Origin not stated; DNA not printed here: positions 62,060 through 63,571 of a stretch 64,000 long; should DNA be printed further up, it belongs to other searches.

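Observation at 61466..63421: HydS-type sensory [FeFe]-hydrogenase domain fused directly to a histidine-kinase transmitter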

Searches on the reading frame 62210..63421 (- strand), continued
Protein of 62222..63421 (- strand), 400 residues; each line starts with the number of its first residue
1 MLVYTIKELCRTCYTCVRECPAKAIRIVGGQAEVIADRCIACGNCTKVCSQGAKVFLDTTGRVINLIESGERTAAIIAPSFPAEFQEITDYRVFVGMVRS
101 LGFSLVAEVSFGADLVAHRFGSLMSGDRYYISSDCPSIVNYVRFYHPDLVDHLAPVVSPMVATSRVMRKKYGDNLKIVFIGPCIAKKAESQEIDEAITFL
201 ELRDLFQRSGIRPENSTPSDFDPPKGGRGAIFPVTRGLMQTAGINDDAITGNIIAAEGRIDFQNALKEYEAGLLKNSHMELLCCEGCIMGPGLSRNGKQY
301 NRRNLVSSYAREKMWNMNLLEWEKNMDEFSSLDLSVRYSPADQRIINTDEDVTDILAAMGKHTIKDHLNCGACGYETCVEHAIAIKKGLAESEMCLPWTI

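Call 47: find_homologous_proteins(query=A1, max_evalue=1e-20)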
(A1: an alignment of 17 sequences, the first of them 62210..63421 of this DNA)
Query A1 (17 sequences) (404 aa, profile of the alignment): 7974 proteins with E <= 1e-20 among 8000 candidates; the best 120 are listed.
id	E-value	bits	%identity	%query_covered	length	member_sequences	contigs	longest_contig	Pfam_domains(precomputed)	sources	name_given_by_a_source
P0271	3.2e-180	618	53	99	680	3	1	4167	PF02906.20,PF04060.19,PF00037.33,PF02518.32,PF00512.32,PF12838.13,PF13589.13,PF25160.2,PF13237.12,PF13187.12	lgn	-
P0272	1.2e-178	613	55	100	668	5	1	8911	PF02906.20,PF04060.19,PF00037.33,PF02518.32,PF00512.32,PF12838.13,PF13237.12,PF13187.12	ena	-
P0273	6.5e-178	610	55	100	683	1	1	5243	PF02906.20,PF04060.19,PF00037.33,PF02518.32,PF00512.32,PF12838.13,PF13237.12,PF13187.12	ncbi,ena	-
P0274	9.4e-177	606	55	100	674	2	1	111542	PF02906.20,PF04060.19,PF12837.13,PF00037.33,PF02518.32,PF00512.32,PF12838.13,PF25160.2,PF13237.12,PF13187.12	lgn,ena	-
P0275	1.9e-176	605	55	100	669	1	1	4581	PF14697.12,PF02906.20,PF04060.19,PF00037.33,PF02518.32,PF00512.32,PF12838.13,PF13237.12,PF13187.12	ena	-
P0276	1.9e-176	605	52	100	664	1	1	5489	PF02906.20,PF04060.19,PF00037.33,PF02518.32,PF00512.32,PF12838.13,PF13237.12,PF13187.12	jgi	jgi:two-component system NtrC family sensor kinase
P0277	3.3e-176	605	52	100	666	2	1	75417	PF02906.20,PF04060.19,PF00037.33,PF02518.32,PF00512.32,PF12838.13,PF13237.12,PF13187.12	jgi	-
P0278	4.0e-176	604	52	100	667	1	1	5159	PF02906.20,PF04060.19,PF00037.33,PF02518.32,PF00512.32,PF12838.13,PF13237.12,PF13187.12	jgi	-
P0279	7.7e-176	603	52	100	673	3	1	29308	PF02906.20,PF12797.13,PF04060.19,PF12837.13,PF00037.33,PF02518.32,PF00512.32,PF12838.13,PF25160.2,PF13237.12,PF13187.12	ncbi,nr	ncbi:MAG TPA: histidine kinase [Phycisphaerales bacterium]|nr:histidine kinase [Phycisphaerales bact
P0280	7.7e-176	603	55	100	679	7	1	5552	PF02906.20,PF12797.13,PF04060.19,PF00037.33,PF02518.32,PF00512.32,PF12838.13,PF13237.12,PF13187.12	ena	-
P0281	8.8e-176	603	54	100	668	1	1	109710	PF02906.20,PF04060.19,PF02518.32,PF00512.32,PF12838.13,PF25160.2,PF13237.12,PF13187.12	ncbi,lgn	-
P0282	9.4e-176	603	53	100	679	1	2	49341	PF02906.20,PF04060.19,PF00037.33,PF02518.32,PF00512.32,PF12838.13,PF25160.2,PF13237.12,PF13187.12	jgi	jgi:signal transduction histidine kinase/iron only hydrogenase large subunit-like protein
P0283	9.6e-176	603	55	100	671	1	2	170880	PF02906.20,PF04060.19,PF00037.33,PF02518.32,PF00512.32,PF12838.13,PF25160.2,PF13237.12,PF13187.12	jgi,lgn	-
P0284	1.1e-175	603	55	100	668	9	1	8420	PF02906.20,PF04060.19,PF00037.33,PF02518.32,PF00512.32,PF12838.13,PF13237.12,PF13187.12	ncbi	ncbi:MAG: [Fe-Fe] hydrogenase large subunit C-terminal domain-containing protein [Phycisphaerae bact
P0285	1.4e-175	603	52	100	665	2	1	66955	PF02906.20,PF04060.19,PF00037.33,PF02518.32,PF00512.32,PF12838.13,PF13237.12,PF13187.12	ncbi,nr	ncbi:MAG: 4Fe-4S dicluster domain-containing protein [Sedimentisphaerales bacterium]|nr:4Fe-4S diclu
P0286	2.3e-175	602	54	100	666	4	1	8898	PF02906.20,PF04060.19,PF00037.33,PF02518.32,PF00512.32,PF12838.13,PF25160.2,PF13237.12,PF13187.12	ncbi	-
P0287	2.9e-175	601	53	100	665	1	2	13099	PF02906.20,PF04060.19,PF00037.33,PF02518.32,PF00512.32,PF12838.13,PF13237.12,PF13187.12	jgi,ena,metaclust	metaclust:\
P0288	3.2e-175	601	54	100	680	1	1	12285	PF02906.20,PF04060.19,PF00037.33,PF02518.32,PF00512.32,PF12838.13,PF13237.12,PF13187.12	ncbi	-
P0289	4.0e-175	601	55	100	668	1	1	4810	PF02906.20,PF04060.19,PF00037.33,PF02518.32,PF00512.32,PF13237.12,PF13187.12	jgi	jgi:iron only hydrogenase large subunit-like protein/nitrogen-specific signal transduction histidine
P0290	4.0e-175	601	53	100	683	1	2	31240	PF02906.20,PF04060.19,PF00037.33,PF02518.32,PF00512.32,PF12838.13,PF25160.2,PF13237.12,PF13187.12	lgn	-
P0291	4.7e-175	601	54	100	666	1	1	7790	PF02906.20,PF04060.19,PF00037.33,PF02518.32,PF00512.32,PF12838.13,PF25160.2,PF13237.12,PF13187.12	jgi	jgi:signal transduction histidine kinase/iron only hydrogenase large subunit-like protein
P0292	4.8e-175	601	55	100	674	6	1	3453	PF02906.20,PF12797.13,PF04060.19,PF12837.13,PF00037.33,PF02518.32,PF00512.32,PF12838.13,PF25160.2,PF13237.12,PF13187.12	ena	-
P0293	4.9e-175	601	55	100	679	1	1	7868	PF02906.20,PF04060.19,PF00037.33,PF02518.32,PF00512.32,PF12838.13,PF13237.12,PF13187.12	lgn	-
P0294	5.0e-175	601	56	100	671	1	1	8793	PF02906.20,PF04060.19,PF02518.32,PF00512.32,PF12838.13,PF25160.2,PF13237.12,PF13187.12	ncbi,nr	ncbi:MAG: [Fe-Fe] hydrogenase large subunit C-terminal domain-containing protein [Phycisphaerae bact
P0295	6.6e-175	600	53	99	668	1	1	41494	PF02906.20,PF04060.19,PF00037.33,PF02518.32,PF00512.32,PF12838.13,PF13237.12,PF13187.12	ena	-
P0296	7.5e-175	600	56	100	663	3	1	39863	PF02906.20,PF04060.19,PF00037.33,PF02518.32,PF00512.32,PF13237.12,PF13187.12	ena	-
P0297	8.1e-175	600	54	100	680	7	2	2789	PF02906.20,PF04060.19,PF00037.33,PF02518.32,PF00512.32,PF12838.13,PF13237.12,PF13187.12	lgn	-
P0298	8.6e-175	600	54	100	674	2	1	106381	PF02906.20,PF04060.19,PF00037.33,PF02518.32,PF00512.32,PF12838.13,PF25160.2,PF13237.12,PF13187.12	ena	-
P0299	1.0e-174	600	53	100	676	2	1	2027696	PF02906.20,PF04060.19,PF02518.32,PF00512.32,PF13237.12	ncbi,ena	-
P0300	1.1e-174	600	53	100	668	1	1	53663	PF02906.20,PF04060.19,PF00037.33,PF02518.32,PF00512.32,PF12838.13,PF13237.12,PF13187.12,PF14501.13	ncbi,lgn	-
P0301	1.2e-174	600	55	100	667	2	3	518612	PF02906.20,PF04060.19,PF12837.13,PF00037.33,PF02518.32,PF00512.32,PF12838.13,PF25160.2,PF13237.12,PF13187.12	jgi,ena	-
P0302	1.3e-174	599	53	100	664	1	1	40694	PF14697.12,PF02906.20,PF04060.19,PF00037.33,PF02518.32,PF00512.32,PF12838.13,PF13237.12,PF13187.12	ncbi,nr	ncbi:MAG: 4Fe-4S binding protein [Phycisphaerae bacterium]|nr:4Fe-4S binding protein [Phycisphaerae 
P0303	1.5e-174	599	52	100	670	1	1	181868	PF14697.12,PF02906.20,PF04060.19,PF00037.33,PF02518.32,PF00512.32,PF12838.13,PF25160.2,PF13237.12,PF13187.12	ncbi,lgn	-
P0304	1.7e-174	599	53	100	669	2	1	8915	PF02906.20,PF04060.19,PF00037.33,PF02518.32,PF00512.32,PF12838.13,PF13237.12,PF13187.12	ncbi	-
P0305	1.8e-174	599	55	100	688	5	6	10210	PF02906.20,PF04060.19,PF02518.32,PF00512.32,PF13237.12,PF13187.12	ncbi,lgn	-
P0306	2.2e-174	599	53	100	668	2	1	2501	PF02906.20,PF04060.19,PF00037.33,PF02518.32,PF00512.32,PF13237.12,PF13187.12,PF14501.13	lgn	-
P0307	2.2e-174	599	55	100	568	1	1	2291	PF02906.20,PF04060.19,PF12837.13,PF00037.33,PF00512.32,PF12838.13,PF25160.2,PF13237.12,PF13187.12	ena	-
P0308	2.3e-174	599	52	100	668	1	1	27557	PF02906.20,PF04060.19,PF02518.32,PF00512.32,PF12838.13,PF13237.12,PF13187.12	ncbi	-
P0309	2.4e-174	598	52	100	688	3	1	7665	PF14697.12,PF02906.20,PF04060.19,PF00037.33,PF02518.32,PF00512.32,PF12838.13,PF25160.2,PF13237.12,PF13187.12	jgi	jgi:signal transduction histidine kinase/Fe-S-cluster-containing hydrogenase component 2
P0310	2.5e-174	598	51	100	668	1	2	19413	PF02906.20,PF04060.19,PF00037.33,PF02518.32,PF00512.32,PF12838.13,PF25160.2,PF13237.12,PF13187.12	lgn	-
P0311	2.6e-174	598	54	100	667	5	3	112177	PF10090.16,PF02906.20,PF04060.19,PF00037.33,PF02518.32,PF00512.32,PF12838.13,PF25160.2,PF13237.12,PF13187.12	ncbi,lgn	ncbi:MAG: [Fe-Fe] hydrogenase large subunit C-terminal domain-containing protein [Planctomycetota ba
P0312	2.7e-174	598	53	100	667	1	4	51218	PF02906.20,PF04060.19,PF02518.32,PF00512.32,PF12838.13,PF13237.12,PF13187.12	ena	-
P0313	3.4e-174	598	54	100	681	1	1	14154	PF02906.20,PF04060.19,PF00037.33,PF02518.32,PF00512.32,PF12838.13,PF13237.12,PF13187.12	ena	-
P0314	4.0e-174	598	53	100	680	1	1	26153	PF02906.20,PF04060.19,PF00037.33,PF02518.32,PF00512.32,PF12838.13,PF25160.2,PF13237.12,PF13187.12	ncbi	-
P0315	4.4e-174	598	52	100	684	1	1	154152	PF02906.20,PF04060.19,PF02518.32,PF00512.32,PF12838.13,PF25160.2,PF13237.12,PF13187.12,PF14501.13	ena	-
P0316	4.6e-174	598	53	100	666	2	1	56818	PF02906.20,PF04060.19,PF12837.13,PF00037.33,PF02518.32,PF00512.32,PF12838.13,PF25160.2,PF13237.12,PF13187.12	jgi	jgi:two-component system NtrC family sensor kinase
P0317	4.6e-174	598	53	100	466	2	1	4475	PF02906.20,PF04060.19,PF00037.33,PF12838.13,PF13237.12,PF13187.12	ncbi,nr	ncbi:4Fe-4S dicluster domain-containing protein, partial [bacterium]|nr:4Fe-4S dicluster domain-cont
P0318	4.8e-174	597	53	100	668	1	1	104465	PF02906.20,PF04060.19,PF00037.33,PF02518.32,PF00512.32,PF12838.13,PF25160.2,PF13237.12,PF13187.12,PF14501.13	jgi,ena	-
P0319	4.9e-174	597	54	100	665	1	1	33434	PF02906.20,PF04060.19,PF00037.33,PF02518.32,PF00512.32,PF12838.13,PF13237.12,PF13187.12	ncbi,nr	ncbi:MAG: 4Fe-4S binding protein [Candidatus Latescibacteria bacterium]|nr:4Fe-4S binding protein [C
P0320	5.6e-174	597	55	100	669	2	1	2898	PF02906.20,PF04060.19,PF00037.33,PF02518.32,PF00512.32,PF12838.13,PF25160.2,PF13237.12,PF13187.12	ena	-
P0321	6.6e-174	597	53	100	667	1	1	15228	PF02906.20,PF04060.19,PF00037.33,PF02518.32,PF00512.32,PF12838.13,PF13237.12,PF13187.12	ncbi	ncbi:[Fe-Fe] hydrogenase large subunit C-terminal domain-containing protein [Candidatus Latescibacte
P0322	6.8e-174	597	53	100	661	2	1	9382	PF02906.20,PF04060.19,PF00037.33,PF02518.32,PF00512.32,PF12838.13,PF25160.2,PF13237.12,PF13187.12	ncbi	ncbi:MAG: [Fe-Fe] hydrogenase large subunit C-terminal domain-containing protein [Planctomycetota ba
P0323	6.8e-174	597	53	100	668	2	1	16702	PF02906.20,PF04060.19,PF12837.13,PF00037.33,PF02518.32,PF00512.32,PF12838.13,PF13237.12,PF13187.12,PF14501.13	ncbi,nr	ncbi:MAG TPA: histidine kinase [Planctomycetaceae bacterium]|nr:histidine kinase [Planctomycetaceae 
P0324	7.8e-174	597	51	100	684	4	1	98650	PF02906.20,PF04060.19,PF02518.32,PF00512.32,PF12838.13,PF25160.2,PF13237.12,PF13187.12,PF14501.13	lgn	-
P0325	8.6e-174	597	54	100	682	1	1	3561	PF02906.20,PF04060.19,PF00037.33,PF02518.32,PF00512.32,PF12838.13,PF13237.12,PF13187.12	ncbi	-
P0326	8.8e-174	597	53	100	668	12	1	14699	PF02906.20,PF04060.19,PF02518.32,PF00512.32,PF13237.12,PF13187.12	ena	-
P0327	8.8e-174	597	52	100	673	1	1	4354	PF02906.20,PF04060.19,PF12837.13,PF00037.33,PF02518.32,PF00512.32,PF13237.12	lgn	-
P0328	9.0e-174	597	56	100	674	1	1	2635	PF02906.20,PF04060.19,PF12837.13,PF00037.33,PF02518.32,PF00512.32,PF12838.13,PF25160.2,PF13237.12,PF13187.12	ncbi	-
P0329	9.7e-174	596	52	100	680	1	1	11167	PF02906.20,PF04060.19,PF00037.33,PF02518.32,PF00512.32,PF12838.13,PF25160.2,PF13237.12,PF13187.12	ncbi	-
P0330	9.7e-174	596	53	100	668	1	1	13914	PF02906.20,PF04060.19,PF00037.33,PF02518.32,PF00512.32,PF12838.13,PF25160.2,PF13237.12,PF13187.12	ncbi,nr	ncbi:MAG TPA: [Fe-Fe] hydrogenase large subunit C-terminal domain-containing protein [Phycisphaerae 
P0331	1.0e-173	596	55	100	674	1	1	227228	PF02906.20,PF04060.19,PF00037.33,PF02518.32,PF00512.32,PF12838.13,PF13237.12,PF13187.12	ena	-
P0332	1.2e-173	596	53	100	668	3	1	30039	PF02906.20,PF04060.19,PF00037.33,PF02518.32,PF00512.32,PF12838.13,PF13237.12,PF13187.12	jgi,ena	-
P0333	1.2e-173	596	55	100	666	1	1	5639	PF02906.20,PF04060.19,PF12837.13,PF00037.33,PF02518.32,PF00512.32,PF12838.13,PF13237.12,PF13187.12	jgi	jgi:iron only hydrogenase large subunit-like protein/nitrogen-specific signal transduction histidine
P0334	1.2e-173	596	54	100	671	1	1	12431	PF02906.20,PF04060.19,PF12837.13,PF00037.33,PF02518.32,PF00512.32,PF12838.13,PF25160.2,PF13237.12,PF13187.12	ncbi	-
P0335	1.3e-173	596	54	100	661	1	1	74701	PF02906.20,PF04060.19,PF00037.33,PF02518.32,PF00512.32,PF12838.13,PF25160.2,PF13237.12,PF13187.12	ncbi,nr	ncbi:MAG: 4Fe-4S binding protein [Phycisphaerales bacterium]|nr:4Fe-4S binding protein [Phycisphaera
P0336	1.3e-173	596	54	100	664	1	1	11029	PF02906.20,PF04060.19,PF00037.33,PF02518.32,PF00512.32,PF12838.13,PF25160.2,PF13237.12,PF13187.12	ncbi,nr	ncbi:4Fe-4S dicluster domain-containing protein [candidate division KSB1 bacterium]|nr:4Fe-4S diclus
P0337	1.4e-173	596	51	100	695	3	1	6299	PF02906.20,PF04060.19,PF00037.33,PF02518.32,PF00512.32,PF12838.13,PF25160.2,PF13237.12,PF13187.12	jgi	-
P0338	1.4e-173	596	55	100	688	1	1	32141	PF02906.20,PF04060.19,PF00037.33,PF02518.32,PF00512.32,PF12838.13,PF13237.12,PF13187.12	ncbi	ncbi:MAG: [Fe-Fe] hydrogenase large subunit C-terminal domain-containing protein [Phycisphaerae bact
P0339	1.5e-173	596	56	100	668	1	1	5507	PF02906.20,PF04060.19,PF00037.33,PF02518.32,PF00512.32,PF12838.13,PF13237.12,PF13187.12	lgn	-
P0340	1.5e-173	596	54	100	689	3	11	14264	PF02906.20,PF04060.19,PF00037.33,PF02518.32,PF00512.32,PF12838.13,PF25160.2,PF13237.12,PF13187.12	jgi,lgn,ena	jgi:signal transduction histidine kinase/iron only hydrogenase large subunit-like protein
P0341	1.5e-173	596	53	100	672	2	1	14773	PF02906.20,PF04060.19,PF00037.33,PF02518.32,PF00512.32,PF12838.13,PF25160.2,PF13237.12,PF13187.12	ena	-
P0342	1.6e-173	596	54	100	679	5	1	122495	PF02906.20,PF04060.19,PF12837.13,PF00037.33,PF02518.32,PF00512.32,PF12838.13,PF25160.2,PF13237.12,PF13187.12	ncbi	-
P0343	1.7e-173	596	56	100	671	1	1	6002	PF02906.20,PF04060.19,PF00037.33,PF02518.32,PF00512.32,PF12838.13,PF25160.2,PF13237.12,PF13187.12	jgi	jgi:signal transduction histidine kinase/Fe-S-cluster-containing hydrogenase component 2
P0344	1.8e-173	596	53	100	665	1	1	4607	PF02906.20,PF04060.19,PF00037.33,PF02518.32,PF00512.32,PF13237.12,PF13187.12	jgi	jgi:signal transduction histidine kinase/iron only hydrogenase large subunit-like protein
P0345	1.8e-173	596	55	100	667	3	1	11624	PF02906.20,PF04060.19,PF00037.33,PF02518.32,PF00512.32,PF25160.2,PF13237.12,PF13187.12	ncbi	-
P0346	1.9e-173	596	51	99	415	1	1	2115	PF02906.20,PF04060.19,PF00037.33,PF12838.13,PF25160.2,PF13237.12,PF13187.12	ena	-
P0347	2.0e-173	595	53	100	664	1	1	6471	PF02906.20,PF04060.19,PF00037.33,PF02518.32,PF00512.32,PF12838.13,PF13237.12,PF13187.12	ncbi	-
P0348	2.0e-173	595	54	100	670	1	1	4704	PF02906.20,PF04060.19,PF00037.33,PF02518.32,PF00512.32,PF12838.13,PF25160.2,PF13237.12,PF13187.12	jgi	jgi:two-component system NtrC family sensor kinase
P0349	2.1e-173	595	53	100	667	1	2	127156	PF02906.20,PF04060.19,PF00037.33,PF02518.32,PF00512.32,PF12838.13,PF25160.2,PF13237.12,PF13187.12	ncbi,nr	ncbi:MAG: [Fe-Fe] hydrogenase large subunit C-terminal domain-containing protein [Candidatus Eisenba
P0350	2.1e-173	595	54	100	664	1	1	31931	PF14697.12,PF02906.20,PF04060.19,PF00037.33,PF02518.32,PF00512.32,PF12838.13,PF13237.12,PF13187.12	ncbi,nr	ncbi:MAG: 4Fe-4S binding protein [Phycisphaerae bacterium]|nr:4Fe-4S binding protein [Phycisphaerae 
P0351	2.1e-173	595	53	100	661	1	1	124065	PF02906.20,PF04060.19,PF00037.33,PF02518.32,PF00512.32,PF12838.13,PF25160.2,PF13237.12,PF13187.12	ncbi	ncbi:MAG: [Fe-Fe] hydrogenase large subunit C-terminal domain-containing protein [Phycisphaerae bact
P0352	2.3e-173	595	51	100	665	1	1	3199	PF02906.20,PF04060.19,PF00037.33,PF02518.32,PF00512.32,PF13237.12,PF13187.12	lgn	-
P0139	2.3e-173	595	-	-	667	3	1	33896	PF02906.20,PF04060.19,PF02518.32,PF00512.32,PF13237.12,PF13187.12,PF14501.13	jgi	jgi:iron only hydrogenase large subunit-like protein/nitrogen-specific signal transduction histidine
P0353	2.4e-173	595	54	100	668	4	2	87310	PF02906.20,PF04060.19,PF00037.33,PF02518.32,PF00512.32,PF12838.13,PF25160.2,PF13237.12,PF13187.12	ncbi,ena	-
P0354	2.5e-173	595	51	100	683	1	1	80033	PF02906.20,PF04060.19,PF00037.33,PF02518.32,PF00512.32,PF12838.13,PF25160.2,PF13237.12,PF13187.12,PF14501.13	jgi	jgi:iron only hydrogenase large subunit-like protein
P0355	2.6e-173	595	55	100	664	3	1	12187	PF14697.12,PF02906.20,PF04060.19,PF00037.33,PF02518.32,PF00512.32,PF12838.13,PF25160.2,PF13237.12,PF13187.12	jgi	jgi:signal transduction histidine kinase/iron only hydrogenase large subunit-like protein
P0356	2.6e-173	595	-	-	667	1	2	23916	PF02906.20,PF04060.19,PF02518.32,PF00512.32,PF13237.12,PF13187.12,PF14501.13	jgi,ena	jgi:signal transduction histidine kinase/NAD-dependent dihydropyrimidine dehydrogenase PreA subunit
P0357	2.6e-173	595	54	100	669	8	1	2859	PF02906.20,PF04060.19,PF00037.33,PF02518.32,PF00512.32,PF12838.13,PF25160.2,PF13237.12,PF13187.12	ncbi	-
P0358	2.8e-173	595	55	100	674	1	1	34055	PF02906.20,PF04060.19,PF02518.32,PF00512.32,PF25160.2,PF13237.12,PF13187.12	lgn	-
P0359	2.8e-173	595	55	100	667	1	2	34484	PF02906.20,PF04060.19,PF00037.33,PF02518.32,PF00512.32,PF12838.13,PF13237.12,PF13187.12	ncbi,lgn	-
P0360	3.5e-173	595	54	100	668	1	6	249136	PF02906.20,PF04060.19,PF00037.33,PF02518.32,PF00512.32,PF12838.13,PF25160.2,PF13237.12,PF13187.12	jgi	jgi:signal transduction histidine kinase/ferredoxin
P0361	3.6e-173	595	53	100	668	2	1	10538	PF02906.20,PF12797.13,PF04060.19,PF00037.33,PF02518.32,PF00512.32,PF12838.13,PF25160.2,PF13237.12,PF13187.12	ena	-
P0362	3.6e-173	595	53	100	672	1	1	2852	PF14697.12,PF02906.20,PF04060.19,PF00037.33,PF02518.32,PF00512.32,PF12838.13,PF13237.12,PF13187.12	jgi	-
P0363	3.7e-173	595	54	100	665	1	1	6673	PF02906.20,PF04060.19,PF00037.33,PF02518.32,PF00512.32,PF12838.13,PF13237.12,PF13187.12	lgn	-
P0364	3.9e-173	594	55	100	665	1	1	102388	PF02906.20,PF04060.19,PF12837.13,PF00037.33,PF02518.32,PF00512.32,PF12838.13,PF13237.12,PF13187.12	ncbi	-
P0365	4.0e-173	594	51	100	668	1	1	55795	PF02906.20,PF04060.19,PF00037.33,PF02518.32,PF00512.32,PF12838.13,PF25160.2,PF13237.12,PF13187.12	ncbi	-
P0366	4.1e-173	594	51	100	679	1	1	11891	PF14697.12,PF02906.20,PF04060.19,PF00037.33,PF02518.32,PF00512.32,PF12838.13,PF13237.12,PF13187.12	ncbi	ncbi:MAG: [Fe-Fe] hydrogenase large subunit C-terminal domain-containing protein [Lentisphaeria bact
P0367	4.8e-173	594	54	100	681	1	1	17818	PF10090.16,PF02906.20,PF04060.19,PF00037.33,PF02518.32,PF00512.32,PF12838.13,PF13237.12,PF13187.12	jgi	jgi:signal transduction histidine kinase/Fe-S-cluster-containing hydrogenase component 2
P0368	4.9e-173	594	53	100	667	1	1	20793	PF14697.12,PF02906.20,PF04060.19,PF00037.33,PF02518.32,PF00512.32,PF12838.13,PF25160.2,PF13237.12,PF13187.12,PF14501.13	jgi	-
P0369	5.1e-173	594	51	100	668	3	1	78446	PF02906.20,PF04060.19,PF00037.33,PF02518.32,PF00512.32,PF12838.13,PF25160.2,PF13237.12,PF13187.12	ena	-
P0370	5.1e-173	594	54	99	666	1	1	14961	PF14697.12,PF02906.20,PF04060.19,PF00037.33,PF02518.32,PF00512.32,PF12838.13,PF25160.2,PF13237.12,PF13187.12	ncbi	-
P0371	5.1e-173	594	54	100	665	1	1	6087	PF02906.20,PF04060.19,PF00037.33,PF02518.32,PF00512.32,PF13237.12,PF13187.12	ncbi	-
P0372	5.2e-173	594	-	-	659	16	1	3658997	PF02906.20,PF04060.19,PF12837.13,PF00037.33,PF02518.32,PF00512.32,PF12838.13,PF25160.2,PF13237.12,PF13187.12,PF14501.13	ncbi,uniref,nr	ncbi:NtrC family signal transduction histidine kinase [Ignavibacterium album JCM 16511]|uniref:histi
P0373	5.2e-173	594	55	100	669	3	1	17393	PF02906.20,PF04060.19,PF00037.33,PF02518.32,PF00512.32,PF12838.13,PF13237.12,PF13187.12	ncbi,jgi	jgi:iron only hydrogenase large subunit-like protein/nitrogen-specific signal transduction histidine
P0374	5.3e-173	594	52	100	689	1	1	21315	PF02906.20,PF04060.19,PF00037.33,PF02518.32,PF00512.32,PF12838.13,PF25160.2,PF13237.12,PF13187.12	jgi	jgi:signal transduction histidine kinase/iron only hydrogenase large subunit-like protein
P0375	5.5e-173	594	54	100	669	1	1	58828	PF02906.20,PF04060.19,PF00037.33,PF02518.32,PF00512.32,PF12838.13,PF25160.2,PF13237.12,PF13187.12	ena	-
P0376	5.6e-173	594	54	100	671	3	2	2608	PF02906.20,PF04060.19,PF12837.13,PF00037.33,PF02518.32,PF00512.32,PF12838.13,PF25160.2,PF13237.12,PF13187.12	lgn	-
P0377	5.9e-173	594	54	100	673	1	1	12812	PF02906.20,PF04060.19,PF00037.33,PF02518.32,PF00512.32,PF12838.13,PF13237.12,PF13187.12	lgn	-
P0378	6.3e-173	594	54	100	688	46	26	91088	PF10090.16,PF02906.20,PF04060.19,PF02518.32,PF00512.32,PF13237.12,PF13187.12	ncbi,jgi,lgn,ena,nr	ncbi:MAG TPA: [Fe-Fe] hydrogenase large subunit C-terminal domain-containing protein [Candidatus Hyd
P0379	6.6e-173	594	53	100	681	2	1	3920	PF02906.20,PF04060.19,PF00037.33,PF02518.32,PF00512.32,PF12838.13,PF25160.2,PF13237.12,PF13187.12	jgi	-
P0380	6.6e-173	594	54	100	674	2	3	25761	PF02906.20,PF04060.19,PF02518.32,PF00512.32,PF12838.13,PF25160.2,PF13237.12,PF13187.12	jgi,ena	-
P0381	6.8e-173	594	55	100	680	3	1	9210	PF02906.20,PF04060.19,PF00037.33,PF02518.32,PF00512.32,PF12838.13,PF25160.2,PF13237.12,PF13187.12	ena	-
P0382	6.9e-173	594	-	-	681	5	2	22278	PF02906.20,PF04060.19,PF00037.33,PF02518.32,PF00512.32,PF13237.12,PF13187.12,PF14501.13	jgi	jgi:iron only hydrogenase large subunit-like protein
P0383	7.0e-173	594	53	100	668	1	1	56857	PF02906.20,PF04060.19,PF00037.33,PF02518.32,PF00512.32,PF12838.13,PF13237.12,PF13187.12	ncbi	-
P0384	7.7e-173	594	53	100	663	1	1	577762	PF02906.20,PF04060.19,PF02518.32,PF00512.32,PF12838.13,PF13237.12,PF13187.12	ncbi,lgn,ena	-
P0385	8.5e-173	593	53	100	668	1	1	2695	PF14697.12,PF02906.20,PF04060.19,PF00037.33,PF02518.32,PF00512.32,PF12838.13,PF13237.12,PF13187.12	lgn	-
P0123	9.1e-173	593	50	100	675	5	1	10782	PF02906.20,PF04060.19,PF12837.13,PF00037.33,PF02518.32,PF00512.32,PF12838.13,PF13237.12,PF13187.12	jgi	jgi:two-component system NtrC family sensor kinase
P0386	1.0e-172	593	54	100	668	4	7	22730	PF02906.20,PF04060.19,PF00037.33,PF02518.32,PF00512.32,PF12838.13,PF13237.12,PF13187.12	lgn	-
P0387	1.0e-172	593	52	100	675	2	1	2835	PF02906.20,PF04060.19,PF12837.13,PF00037.33,PF02518.32,PF00512.32,PF12838.13,PF13237.12,PF13187.12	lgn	-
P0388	1.1e-172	593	56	100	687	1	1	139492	PF02906.20,PF04060.19,PF00037.33,PF02518.32,PF00512.32,PF12838.13,PF13237.12,PF13187.12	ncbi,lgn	-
